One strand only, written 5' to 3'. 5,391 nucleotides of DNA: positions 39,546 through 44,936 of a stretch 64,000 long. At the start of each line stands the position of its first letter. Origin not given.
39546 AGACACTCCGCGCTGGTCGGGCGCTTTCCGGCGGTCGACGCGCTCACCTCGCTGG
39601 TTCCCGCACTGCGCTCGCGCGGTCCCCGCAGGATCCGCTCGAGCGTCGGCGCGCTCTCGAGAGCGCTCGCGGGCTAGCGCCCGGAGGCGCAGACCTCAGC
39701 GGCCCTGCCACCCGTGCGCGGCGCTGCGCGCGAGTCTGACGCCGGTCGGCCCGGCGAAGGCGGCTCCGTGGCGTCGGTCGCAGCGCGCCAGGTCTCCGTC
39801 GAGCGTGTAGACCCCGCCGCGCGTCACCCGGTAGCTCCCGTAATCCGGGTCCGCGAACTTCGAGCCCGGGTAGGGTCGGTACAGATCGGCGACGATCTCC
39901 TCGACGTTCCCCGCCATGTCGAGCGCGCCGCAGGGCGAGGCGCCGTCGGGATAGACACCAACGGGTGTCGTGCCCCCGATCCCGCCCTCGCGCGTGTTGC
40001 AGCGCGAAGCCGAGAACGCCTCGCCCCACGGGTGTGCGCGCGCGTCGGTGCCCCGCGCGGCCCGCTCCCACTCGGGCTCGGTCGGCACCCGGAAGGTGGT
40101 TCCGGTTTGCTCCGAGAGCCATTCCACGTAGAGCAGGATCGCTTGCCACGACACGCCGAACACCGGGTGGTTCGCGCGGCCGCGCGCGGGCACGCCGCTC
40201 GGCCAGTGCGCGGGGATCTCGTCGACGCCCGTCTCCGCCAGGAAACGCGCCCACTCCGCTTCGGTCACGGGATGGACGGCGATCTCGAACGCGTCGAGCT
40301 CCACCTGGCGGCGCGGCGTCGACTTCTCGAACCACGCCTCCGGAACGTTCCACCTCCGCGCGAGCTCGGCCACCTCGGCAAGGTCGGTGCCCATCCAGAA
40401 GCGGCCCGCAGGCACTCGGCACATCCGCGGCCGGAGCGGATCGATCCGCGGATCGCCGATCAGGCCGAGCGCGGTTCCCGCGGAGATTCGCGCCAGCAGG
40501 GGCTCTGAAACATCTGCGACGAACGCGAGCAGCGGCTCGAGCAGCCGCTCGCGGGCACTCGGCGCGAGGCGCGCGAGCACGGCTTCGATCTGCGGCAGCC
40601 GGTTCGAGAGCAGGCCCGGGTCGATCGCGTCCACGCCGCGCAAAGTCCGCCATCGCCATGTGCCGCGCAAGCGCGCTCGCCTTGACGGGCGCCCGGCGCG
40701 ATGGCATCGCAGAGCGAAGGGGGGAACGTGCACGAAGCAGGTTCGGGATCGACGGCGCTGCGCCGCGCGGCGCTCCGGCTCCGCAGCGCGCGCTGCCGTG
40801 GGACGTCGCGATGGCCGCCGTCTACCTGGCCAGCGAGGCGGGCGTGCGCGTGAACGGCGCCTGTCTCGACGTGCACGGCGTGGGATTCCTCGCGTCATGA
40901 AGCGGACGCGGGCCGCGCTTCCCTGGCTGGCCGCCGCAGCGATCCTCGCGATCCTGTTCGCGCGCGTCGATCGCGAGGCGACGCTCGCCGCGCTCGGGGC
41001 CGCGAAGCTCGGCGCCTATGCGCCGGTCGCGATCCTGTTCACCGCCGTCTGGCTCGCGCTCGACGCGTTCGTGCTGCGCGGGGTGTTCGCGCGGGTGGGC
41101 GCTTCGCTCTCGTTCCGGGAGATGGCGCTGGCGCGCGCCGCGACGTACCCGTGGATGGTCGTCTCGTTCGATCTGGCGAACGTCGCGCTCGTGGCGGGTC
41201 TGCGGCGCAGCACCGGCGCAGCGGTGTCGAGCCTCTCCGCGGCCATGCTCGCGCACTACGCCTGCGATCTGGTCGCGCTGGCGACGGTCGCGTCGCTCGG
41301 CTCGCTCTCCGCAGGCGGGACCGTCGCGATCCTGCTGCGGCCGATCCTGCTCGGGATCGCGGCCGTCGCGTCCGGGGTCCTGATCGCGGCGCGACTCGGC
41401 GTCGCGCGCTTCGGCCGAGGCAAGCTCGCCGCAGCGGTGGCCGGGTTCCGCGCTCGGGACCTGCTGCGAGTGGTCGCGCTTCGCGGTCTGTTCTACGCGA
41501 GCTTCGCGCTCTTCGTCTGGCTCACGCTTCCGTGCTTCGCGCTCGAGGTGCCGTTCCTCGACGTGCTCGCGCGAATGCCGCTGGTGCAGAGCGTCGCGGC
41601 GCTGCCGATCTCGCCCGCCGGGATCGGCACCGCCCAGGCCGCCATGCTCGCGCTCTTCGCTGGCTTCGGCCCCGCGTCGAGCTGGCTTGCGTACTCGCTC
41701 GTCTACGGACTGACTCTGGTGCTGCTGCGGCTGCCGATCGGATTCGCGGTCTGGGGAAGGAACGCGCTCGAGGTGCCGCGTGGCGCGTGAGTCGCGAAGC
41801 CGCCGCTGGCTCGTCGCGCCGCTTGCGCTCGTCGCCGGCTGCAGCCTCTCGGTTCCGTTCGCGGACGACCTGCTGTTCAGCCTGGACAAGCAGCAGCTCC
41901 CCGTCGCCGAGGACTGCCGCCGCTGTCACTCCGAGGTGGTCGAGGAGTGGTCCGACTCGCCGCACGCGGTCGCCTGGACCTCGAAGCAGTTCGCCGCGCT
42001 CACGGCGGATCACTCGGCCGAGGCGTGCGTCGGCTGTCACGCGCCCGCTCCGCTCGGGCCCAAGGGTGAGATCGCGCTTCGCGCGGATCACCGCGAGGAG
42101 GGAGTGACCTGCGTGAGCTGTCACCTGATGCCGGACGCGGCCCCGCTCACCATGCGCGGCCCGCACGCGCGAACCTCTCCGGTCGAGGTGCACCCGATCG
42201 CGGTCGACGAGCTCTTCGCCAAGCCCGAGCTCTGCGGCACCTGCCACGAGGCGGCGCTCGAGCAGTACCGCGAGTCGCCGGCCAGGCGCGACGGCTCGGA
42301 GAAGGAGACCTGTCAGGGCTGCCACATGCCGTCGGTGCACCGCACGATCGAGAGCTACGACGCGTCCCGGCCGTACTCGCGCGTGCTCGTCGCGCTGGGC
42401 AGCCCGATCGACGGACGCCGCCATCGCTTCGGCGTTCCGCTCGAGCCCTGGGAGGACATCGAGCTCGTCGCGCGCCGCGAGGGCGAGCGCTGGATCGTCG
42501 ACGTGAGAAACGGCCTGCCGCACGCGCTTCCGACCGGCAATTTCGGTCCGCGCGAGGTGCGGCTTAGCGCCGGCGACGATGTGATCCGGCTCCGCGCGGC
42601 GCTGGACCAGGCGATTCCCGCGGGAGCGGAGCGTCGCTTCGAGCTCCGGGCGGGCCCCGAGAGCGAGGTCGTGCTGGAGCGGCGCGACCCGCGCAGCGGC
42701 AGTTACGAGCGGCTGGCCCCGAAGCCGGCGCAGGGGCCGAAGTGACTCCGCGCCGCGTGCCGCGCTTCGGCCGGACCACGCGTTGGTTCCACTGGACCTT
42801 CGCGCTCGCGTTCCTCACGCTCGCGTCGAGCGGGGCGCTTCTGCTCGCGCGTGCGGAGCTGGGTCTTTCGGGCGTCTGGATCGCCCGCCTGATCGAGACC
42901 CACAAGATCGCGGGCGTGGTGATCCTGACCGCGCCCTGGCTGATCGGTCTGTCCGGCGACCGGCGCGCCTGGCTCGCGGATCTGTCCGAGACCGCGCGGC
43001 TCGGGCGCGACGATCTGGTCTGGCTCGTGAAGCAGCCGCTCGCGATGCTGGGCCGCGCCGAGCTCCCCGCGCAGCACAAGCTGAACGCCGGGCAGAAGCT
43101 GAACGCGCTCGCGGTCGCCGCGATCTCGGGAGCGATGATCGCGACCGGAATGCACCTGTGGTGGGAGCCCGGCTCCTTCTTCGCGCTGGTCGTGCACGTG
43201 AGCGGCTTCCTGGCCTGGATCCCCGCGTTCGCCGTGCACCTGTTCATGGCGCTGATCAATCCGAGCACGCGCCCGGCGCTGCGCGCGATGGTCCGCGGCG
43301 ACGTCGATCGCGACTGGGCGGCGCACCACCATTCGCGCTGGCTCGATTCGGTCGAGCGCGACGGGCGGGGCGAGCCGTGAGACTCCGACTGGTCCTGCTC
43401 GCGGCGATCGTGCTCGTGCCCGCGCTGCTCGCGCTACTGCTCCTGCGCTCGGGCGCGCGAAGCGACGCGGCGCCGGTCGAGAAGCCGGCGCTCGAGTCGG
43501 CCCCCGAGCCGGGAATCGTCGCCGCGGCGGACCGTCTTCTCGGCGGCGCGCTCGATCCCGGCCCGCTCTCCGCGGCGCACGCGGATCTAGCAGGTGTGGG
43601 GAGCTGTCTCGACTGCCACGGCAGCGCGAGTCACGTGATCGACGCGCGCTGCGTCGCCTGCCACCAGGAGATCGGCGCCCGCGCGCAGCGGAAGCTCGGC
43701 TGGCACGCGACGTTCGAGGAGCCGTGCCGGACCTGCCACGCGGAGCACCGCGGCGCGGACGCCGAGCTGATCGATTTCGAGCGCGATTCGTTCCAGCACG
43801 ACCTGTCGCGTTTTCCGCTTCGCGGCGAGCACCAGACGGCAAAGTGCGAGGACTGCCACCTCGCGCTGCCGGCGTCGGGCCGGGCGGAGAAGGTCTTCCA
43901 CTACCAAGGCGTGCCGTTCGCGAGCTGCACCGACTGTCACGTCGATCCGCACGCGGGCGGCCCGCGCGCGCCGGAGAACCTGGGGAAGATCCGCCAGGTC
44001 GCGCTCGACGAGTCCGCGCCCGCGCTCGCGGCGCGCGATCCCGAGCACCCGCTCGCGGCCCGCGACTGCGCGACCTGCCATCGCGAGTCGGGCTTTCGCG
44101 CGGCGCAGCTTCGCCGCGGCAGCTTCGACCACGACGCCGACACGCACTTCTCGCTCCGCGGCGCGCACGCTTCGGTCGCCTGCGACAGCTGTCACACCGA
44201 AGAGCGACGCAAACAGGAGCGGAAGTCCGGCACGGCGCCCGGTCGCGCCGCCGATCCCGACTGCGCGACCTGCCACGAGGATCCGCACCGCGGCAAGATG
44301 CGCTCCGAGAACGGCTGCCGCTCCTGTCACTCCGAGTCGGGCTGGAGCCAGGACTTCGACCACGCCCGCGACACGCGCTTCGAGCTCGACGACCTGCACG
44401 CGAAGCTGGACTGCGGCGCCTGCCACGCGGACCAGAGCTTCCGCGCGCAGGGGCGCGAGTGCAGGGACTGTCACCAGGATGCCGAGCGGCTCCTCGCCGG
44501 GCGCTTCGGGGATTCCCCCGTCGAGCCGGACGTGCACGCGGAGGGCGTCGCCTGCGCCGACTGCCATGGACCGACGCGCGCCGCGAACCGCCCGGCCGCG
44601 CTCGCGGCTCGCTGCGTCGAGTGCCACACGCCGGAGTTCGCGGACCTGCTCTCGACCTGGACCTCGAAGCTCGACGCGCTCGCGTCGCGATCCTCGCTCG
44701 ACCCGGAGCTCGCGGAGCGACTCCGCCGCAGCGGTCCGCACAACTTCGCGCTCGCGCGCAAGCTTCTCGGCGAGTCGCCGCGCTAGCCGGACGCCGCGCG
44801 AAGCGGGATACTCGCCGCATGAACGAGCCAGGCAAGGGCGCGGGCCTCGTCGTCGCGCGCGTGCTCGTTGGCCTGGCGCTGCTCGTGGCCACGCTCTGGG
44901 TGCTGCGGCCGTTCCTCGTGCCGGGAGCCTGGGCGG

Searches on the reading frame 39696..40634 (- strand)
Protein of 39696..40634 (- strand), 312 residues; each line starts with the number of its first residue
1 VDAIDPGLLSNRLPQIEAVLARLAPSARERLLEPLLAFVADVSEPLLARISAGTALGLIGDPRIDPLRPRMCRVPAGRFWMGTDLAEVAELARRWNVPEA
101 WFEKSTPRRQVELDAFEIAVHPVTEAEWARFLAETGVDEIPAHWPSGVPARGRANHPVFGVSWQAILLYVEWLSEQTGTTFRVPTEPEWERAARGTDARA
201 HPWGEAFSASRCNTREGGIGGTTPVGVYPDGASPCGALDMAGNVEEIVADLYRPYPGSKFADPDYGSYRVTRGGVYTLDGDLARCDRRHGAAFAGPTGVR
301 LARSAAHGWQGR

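Call 91: search_protein_families(library=pfam, proteins=[window:39696-40634:-])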
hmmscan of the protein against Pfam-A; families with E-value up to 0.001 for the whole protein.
window:39696-40634:- (312 aa): 1 family
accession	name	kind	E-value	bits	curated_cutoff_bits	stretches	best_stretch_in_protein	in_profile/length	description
PF03781.23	FGE-sulfatase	-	9.5e-39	134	23.3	1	69-303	3-255/255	Sulfatase-modifying factor enzyme 1-like domain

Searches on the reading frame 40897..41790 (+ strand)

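Call 91: search_protein_families(library=pfam, proteins=[window:40897-41790:+])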
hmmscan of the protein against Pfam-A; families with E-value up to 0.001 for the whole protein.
window:40897-41790:+ (297 aa): 1 family
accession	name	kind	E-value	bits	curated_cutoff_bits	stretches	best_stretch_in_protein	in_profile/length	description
PF03706.18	LPG_synthase_TM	-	1.9e-06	28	33.4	1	12-281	7-301/302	Lysylphosphatidylglycerol synthase TM region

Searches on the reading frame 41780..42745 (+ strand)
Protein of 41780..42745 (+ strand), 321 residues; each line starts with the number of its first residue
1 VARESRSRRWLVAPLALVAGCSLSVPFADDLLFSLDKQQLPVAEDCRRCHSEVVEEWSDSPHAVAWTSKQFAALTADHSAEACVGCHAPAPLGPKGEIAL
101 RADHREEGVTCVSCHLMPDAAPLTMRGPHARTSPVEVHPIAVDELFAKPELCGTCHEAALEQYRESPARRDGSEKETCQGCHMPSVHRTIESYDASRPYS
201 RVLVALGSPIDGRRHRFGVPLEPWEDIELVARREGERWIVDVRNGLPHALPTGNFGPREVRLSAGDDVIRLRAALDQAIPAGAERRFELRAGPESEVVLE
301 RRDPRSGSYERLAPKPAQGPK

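Call 91: search_protein_families(library=pfam, proteins=[window:41780-42745:+])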
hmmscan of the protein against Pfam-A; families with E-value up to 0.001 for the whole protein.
window:41780-42745:+ (321 aa): 5 families
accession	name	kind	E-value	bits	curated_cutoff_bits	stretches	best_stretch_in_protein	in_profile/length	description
PF13435.11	Cytochrome_C554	-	1.1e-10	42.7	20.8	1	46-115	2-83/84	Cytochrome c554 and c-prime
PF14522.11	Cytochrome_C7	-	3.4e-08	33.6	24.8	1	103-182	7-66/67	Cytochrome c7 and related cytochrome c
PF22113.1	Mtrc-MtrF_II-IV_dom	-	2.6e-05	24.3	30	0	41-89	118-165/176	Outer membrane cytochrome MtrC/MtrF-like, domains II/IV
PF22678.1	Cytochrom_c_NrfB-like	-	0.00016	22.5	27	1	46-118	1-69/89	Cytochrome c-type protein NrfB-like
PF09699.15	Paired_CXXCH_1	-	0.00046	20.3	20.6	0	41-89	3-38/41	Doubled CXXCH motif (Paired_CXXCH_1)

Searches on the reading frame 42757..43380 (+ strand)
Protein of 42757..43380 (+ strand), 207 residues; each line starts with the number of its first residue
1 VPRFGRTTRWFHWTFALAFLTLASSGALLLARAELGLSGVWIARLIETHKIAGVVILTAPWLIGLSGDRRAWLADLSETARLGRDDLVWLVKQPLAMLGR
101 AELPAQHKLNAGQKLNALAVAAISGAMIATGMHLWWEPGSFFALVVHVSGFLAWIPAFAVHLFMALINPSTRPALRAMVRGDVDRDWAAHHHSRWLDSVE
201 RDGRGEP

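Call 91: search_protein_families(library=pfam, proteins=[window:42757-43380:+])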
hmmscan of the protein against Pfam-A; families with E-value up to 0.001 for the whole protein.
window:42757-43380:+ (207 aa): 1 family
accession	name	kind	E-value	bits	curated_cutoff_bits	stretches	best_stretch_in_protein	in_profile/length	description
PF01292.26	Ni_hydr_CYTB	-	1.9e-17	64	30.1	1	3-181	1-179/179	Prokaryotic cytochrome b561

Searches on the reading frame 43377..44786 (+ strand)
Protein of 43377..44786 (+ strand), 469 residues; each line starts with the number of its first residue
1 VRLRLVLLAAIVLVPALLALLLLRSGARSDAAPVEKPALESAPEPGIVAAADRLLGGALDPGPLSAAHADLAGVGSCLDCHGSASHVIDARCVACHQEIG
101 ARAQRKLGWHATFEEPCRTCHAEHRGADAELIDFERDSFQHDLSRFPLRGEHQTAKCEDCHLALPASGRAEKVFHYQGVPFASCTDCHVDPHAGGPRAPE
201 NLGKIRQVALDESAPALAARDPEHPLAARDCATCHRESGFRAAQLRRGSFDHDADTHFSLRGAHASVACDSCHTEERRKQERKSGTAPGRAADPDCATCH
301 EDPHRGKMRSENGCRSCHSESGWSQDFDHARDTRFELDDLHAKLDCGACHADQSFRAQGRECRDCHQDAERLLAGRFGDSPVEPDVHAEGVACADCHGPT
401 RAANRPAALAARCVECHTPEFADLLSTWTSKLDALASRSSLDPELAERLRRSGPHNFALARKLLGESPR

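Call 91: search_protein_families(library=pfam, proteins=[window:43377-44786:+])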
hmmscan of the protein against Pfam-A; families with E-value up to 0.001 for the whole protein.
window:43377-44786:+ (469 aa): 4 families
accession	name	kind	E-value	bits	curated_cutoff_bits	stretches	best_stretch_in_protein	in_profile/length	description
PF14522.11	Cytochrome_C7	-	2.7e-20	72.4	24.8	4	356-418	10-67/67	Cytochrome c7 and related cytochrome c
PF14537.11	Cytochrom_c3_2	-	1.1e-15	58.3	25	1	388-419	4-35/79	Cytochrome c3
PF02085.21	Cytochrom_CIII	-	2.1e-11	44.5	22.9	1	340-417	27-101/101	Class III cytochrome C family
PF09699.15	Paired_CXXCH_1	-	3.9e-05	23.7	20.6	0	89-125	6-40/41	Doubled CXXCH motif (Paired_CXXCH_1)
